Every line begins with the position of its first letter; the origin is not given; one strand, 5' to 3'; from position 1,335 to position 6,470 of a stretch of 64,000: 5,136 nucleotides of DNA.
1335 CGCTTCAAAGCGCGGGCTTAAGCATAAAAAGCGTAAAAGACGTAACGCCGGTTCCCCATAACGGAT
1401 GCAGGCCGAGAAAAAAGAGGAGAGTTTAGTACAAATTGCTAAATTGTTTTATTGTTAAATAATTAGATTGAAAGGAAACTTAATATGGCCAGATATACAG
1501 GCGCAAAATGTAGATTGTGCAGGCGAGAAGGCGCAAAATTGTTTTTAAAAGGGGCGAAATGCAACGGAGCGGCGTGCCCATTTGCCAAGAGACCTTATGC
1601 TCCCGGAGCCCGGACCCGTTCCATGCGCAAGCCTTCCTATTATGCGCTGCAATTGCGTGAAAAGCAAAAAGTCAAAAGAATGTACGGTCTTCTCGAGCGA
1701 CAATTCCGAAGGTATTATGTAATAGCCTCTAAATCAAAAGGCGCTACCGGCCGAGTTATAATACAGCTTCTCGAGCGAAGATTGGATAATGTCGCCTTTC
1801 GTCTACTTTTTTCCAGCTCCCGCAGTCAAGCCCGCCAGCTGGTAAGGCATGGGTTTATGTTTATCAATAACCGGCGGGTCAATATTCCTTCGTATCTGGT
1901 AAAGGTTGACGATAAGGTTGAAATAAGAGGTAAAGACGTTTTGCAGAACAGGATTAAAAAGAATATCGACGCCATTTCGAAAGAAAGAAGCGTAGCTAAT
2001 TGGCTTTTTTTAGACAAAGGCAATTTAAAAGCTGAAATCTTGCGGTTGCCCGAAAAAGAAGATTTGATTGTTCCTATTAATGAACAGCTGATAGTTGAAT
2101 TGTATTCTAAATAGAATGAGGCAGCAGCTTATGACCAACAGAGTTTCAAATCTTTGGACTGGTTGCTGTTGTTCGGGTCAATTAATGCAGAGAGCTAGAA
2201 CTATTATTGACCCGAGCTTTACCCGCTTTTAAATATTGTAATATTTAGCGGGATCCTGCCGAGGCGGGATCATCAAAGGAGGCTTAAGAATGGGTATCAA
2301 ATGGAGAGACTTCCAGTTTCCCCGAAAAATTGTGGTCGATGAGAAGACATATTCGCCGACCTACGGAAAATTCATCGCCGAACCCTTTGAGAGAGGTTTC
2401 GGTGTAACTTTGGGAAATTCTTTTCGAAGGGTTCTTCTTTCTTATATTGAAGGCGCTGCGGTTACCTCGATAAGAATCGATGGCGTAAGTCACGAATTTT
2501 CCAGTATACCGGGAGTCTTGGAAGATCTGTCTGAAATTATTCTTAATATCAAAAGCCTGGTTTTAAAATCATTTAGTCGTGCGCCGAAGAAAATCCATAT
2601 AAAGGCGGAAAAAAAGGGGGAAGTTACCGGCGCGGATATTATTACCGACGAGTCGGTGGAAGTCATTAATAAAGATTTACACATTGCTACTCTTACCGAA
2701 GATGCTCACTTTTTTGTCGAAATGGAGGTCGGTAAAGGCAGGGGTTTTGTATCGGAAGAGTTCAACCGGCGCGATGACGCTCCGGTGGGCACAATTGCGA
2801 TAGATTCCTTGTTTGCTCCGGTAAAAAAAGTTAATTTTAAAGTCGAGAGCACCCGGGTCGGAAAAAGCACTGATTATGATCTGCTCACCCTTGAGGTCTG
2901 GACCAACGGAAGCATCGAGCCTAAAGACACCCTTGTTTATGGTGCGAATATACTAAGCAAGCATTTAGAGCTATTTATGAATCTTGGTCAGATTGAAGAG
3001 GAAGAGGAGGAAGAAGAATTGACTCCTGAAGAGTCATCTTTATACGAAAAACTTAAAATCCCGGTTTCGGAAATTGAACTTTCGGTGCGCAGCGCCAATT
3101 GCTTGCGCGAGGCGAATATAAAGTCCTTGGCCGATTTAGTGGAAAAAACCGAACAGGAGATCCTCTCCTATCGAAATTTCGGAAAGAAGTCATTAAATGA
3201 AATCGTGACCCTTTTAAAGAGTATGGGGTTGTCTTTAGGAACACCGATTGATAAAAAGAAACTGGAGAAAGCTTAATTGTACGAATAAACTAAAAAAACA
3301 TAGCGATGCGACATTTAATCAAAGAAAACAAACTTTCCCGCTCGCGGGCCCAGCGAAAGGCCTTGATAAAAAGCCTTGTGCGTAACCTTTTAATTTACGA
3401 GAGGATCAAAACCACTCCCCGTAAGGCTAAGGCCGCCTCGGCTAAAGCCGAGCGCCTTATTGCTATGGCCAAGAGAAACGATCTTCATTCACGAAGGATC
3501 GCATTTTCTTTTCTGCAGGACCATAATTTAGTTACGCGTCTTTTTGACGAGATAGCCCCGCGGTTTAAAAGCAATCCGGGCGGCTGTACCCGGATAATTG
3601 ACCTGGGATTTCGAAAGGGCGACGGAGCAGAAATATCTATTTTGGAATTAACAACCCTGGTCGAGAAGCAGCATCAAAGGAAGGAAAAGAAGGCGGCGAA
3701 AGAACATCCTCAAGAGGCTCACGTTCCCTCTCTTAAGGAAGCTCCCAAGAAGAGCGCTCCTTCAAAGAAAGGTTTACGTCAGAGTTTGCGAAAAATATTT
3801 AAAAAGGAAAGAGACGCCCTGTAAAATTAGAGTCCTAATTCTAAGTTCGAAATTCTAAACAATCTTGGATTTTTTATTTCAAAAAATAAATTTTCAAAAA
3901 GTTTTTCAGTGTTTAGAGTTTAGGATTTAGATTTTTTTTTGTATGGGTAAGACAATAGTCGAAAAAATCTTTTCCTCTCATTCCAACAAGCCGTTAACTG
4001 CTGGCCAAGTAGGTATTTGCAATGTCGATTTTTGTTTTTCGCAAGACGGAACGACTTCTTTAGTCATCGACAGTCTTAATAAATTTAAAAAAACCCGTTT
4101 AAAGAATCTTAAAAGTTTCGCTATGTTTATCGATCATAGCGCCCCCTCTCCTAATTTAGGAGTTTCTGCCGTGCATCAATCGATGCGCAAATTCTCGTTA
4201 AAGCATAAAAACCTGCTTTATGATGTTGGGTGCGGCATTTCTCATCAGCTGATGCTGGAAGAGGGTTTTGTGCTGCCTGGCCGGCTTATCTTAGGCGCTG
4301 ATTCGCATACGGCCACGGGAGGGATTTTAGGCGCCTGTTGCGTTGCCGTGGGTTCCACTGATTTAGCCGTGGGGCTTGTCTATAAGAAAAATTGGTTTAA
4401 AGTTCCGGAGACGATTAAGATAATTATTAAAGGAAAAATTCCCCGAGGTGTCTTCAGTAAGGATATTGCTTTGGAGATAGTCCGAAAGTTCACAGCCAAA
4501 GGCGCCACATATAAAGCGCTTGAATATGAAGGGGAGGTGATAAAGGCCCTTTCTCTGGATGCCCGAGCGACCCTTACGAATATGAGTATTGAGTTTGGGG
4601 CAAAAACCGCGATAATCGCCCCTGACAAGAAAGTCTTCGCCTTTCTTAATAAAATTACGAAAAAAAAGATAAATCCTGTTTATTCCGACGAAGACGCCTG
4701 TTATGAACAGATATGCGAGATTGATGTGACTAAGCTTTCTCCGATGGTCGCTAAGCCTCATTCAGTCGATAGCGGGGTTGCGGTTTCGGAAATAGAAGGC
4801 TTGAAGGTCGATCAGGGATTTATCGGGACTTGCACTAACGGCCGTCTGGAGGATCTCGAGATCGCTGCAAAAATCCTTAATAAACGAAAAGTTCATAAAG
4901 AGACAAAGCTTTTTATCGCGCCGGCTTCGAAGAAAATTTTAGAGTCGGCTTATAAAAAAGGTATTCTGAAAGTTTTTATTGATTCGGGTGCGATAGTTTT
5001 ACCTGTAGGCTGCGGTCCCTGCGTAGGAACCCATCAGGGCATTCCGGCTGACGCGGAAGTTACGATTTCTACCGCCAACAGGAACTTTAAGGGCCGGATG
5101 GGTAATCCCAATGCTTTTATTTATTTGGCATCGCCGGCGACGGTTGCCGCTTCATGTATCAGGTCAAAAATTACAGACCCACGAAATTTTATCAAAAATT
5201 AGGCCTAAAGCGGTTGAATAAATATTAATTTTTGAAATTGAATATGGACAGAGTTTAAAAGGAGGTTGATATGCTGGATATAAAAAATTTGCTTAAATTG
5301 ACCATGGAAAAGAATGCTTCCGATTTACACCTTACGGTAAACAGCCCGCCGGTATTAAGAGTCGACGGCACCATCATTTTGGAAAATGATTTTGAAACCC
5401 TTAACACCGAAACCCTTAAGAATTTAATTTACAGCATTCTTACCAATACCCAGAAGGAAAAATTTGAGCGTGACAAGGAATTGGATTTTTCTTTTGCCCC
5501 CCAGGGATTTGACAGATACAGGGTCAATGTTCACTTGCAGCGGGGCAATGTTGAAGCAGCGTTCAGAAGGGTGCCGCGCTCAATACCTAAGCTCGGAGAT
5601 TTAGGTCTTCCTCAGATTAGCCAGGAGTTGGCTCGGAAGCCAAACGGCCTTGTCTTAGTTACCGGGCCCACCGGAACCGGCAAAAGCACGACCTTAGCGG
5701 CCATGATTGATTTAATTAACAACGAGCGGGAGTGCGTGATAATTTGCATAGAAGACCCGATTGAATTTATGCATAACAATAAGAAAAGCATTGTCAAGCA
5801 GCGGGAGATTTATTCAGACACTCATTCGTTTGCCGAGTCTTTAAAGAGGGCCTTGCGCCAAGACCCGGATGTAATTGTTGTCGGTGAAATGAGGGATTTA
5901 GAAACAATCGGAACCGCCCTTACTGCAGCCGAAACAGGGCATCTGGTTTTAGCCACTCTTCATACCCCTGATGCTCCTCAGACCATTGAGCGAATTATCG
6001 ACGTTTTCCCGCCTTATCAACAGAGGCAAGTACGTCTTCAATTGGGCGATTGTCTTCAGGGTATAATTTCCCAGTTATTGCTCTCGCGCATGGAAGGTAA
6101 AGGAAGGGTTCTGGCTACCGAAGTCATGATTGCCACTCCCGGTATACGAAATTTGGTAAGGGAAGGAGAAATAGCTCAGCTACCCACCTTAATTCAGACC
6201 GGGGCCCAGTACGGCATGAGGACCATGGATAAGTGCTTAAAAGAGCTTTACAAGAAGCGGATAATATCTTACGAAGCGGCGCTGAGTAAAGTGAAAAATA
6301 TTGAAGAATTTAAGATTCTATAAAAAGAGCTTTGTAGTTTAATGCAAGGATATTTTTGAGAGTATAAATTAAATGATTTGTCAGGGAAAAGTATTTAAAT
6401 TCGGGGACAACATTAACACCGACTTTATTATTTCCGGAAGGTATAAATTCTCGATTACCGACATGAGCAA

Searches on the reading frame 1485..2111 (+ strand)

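Call 88: search_protein_families(library=pfam, proteins=[window:1485-2111:+], max_evalue=1)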
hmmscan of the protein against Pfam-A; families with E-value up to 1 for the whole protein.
window:1485-2111:+ (209 aa): 3 families
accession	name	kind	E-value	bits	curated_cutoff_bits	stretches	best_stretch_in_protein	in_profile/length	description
PF00163.24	Ribosomal_S4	-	1.9e-29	102.6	23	1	3-97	1-95/95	Ribosomal protein S4/S9 N-terminal domain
PF01479.30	S4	-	4e-16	58.9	22.8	1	98-145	1-48/48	S4 domain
PF22421.1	SYY_C-terminal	-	0.0042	17.4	27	1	109-146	30-67/83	Tyrosine--tRNA ligase SYY-like C-terminal domain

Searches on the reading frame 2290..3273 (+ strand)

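Call 71: search_protein_families(library=pfam, proteins=[window:2290-3273:+], max_evalue=0.00001)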
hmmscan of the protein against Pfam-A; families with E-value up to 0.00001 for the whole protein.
window:2290-3273:+ (328 aa): 3 families
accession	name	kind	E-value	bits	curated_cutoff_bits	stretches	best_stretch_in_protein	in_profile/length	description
PF01000.31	RNA_pol_A_bac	-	1.4e-30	106.4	33.9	1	61-175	1-118/119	RNA polymerase Rpb3/RpoA insert domain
PF01193.29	RNA_pol_L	-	1.4e-23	82.8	24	1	31-226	1-74/74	RNA polymerase Rpb3/Rpb11 dimerisation domain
PF03118.21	RNA_pol_A_CTD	-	9.8e-23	80.1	23.8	1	249-310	5-66/67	Bacterial RNA polymerase, alpha chain C terminal domain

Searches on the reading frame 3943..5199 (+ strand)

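Call 71: search_protein_families(library=pfam, proteins=[window:3943-5199:+], max_evalue=0.00001)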
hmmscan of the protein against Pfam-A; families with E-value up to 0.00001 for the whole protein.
window:3943-5199:+ (419 aa): 1 family
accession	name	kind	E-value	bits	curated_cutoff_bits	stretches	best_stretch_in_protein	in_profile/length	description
PF00330.25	Aconitase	-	1.9e-91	307.8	28.7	2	7-283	1-305/463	Aconitase family (aconitate hydratase)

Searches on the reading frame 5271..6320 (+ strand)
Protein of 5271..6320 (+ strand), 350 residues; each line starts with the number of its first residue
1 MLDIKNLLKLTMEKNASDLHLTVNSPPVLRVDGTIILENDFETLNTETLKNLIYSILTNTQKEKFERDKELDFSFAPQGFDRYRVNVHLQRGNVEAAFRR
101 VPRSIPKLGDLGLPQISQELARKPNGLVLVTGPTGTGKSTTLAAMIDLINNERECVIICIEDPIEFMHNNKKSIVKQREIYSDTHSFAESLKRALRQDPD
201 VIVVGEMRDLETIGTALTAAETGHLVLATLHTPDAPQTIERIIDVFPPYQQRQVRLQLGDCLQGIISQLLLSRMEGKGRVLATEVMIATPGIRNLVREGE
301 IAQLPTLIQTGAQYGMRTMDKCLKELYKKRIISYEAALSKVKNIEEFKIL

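Call 71: search_protein_families(library=pfam, proteins=[window:5271-6320:+], max_evalue=0.00001)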
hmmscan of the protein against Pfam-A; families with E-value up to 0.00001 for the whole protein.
window:5271-6320:+ (350 aa): 2 families
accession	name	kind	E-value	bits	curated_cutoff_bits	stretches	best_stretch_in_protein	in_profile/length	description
PF00437.27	T2SSE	-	1.7e-43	149.1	24.9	1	118-337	135-320/370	Type II/IV secretion system protein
PF13401.12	AAA_22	-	8.2e-06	26.6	27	0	124-210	4-96/130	AAA domain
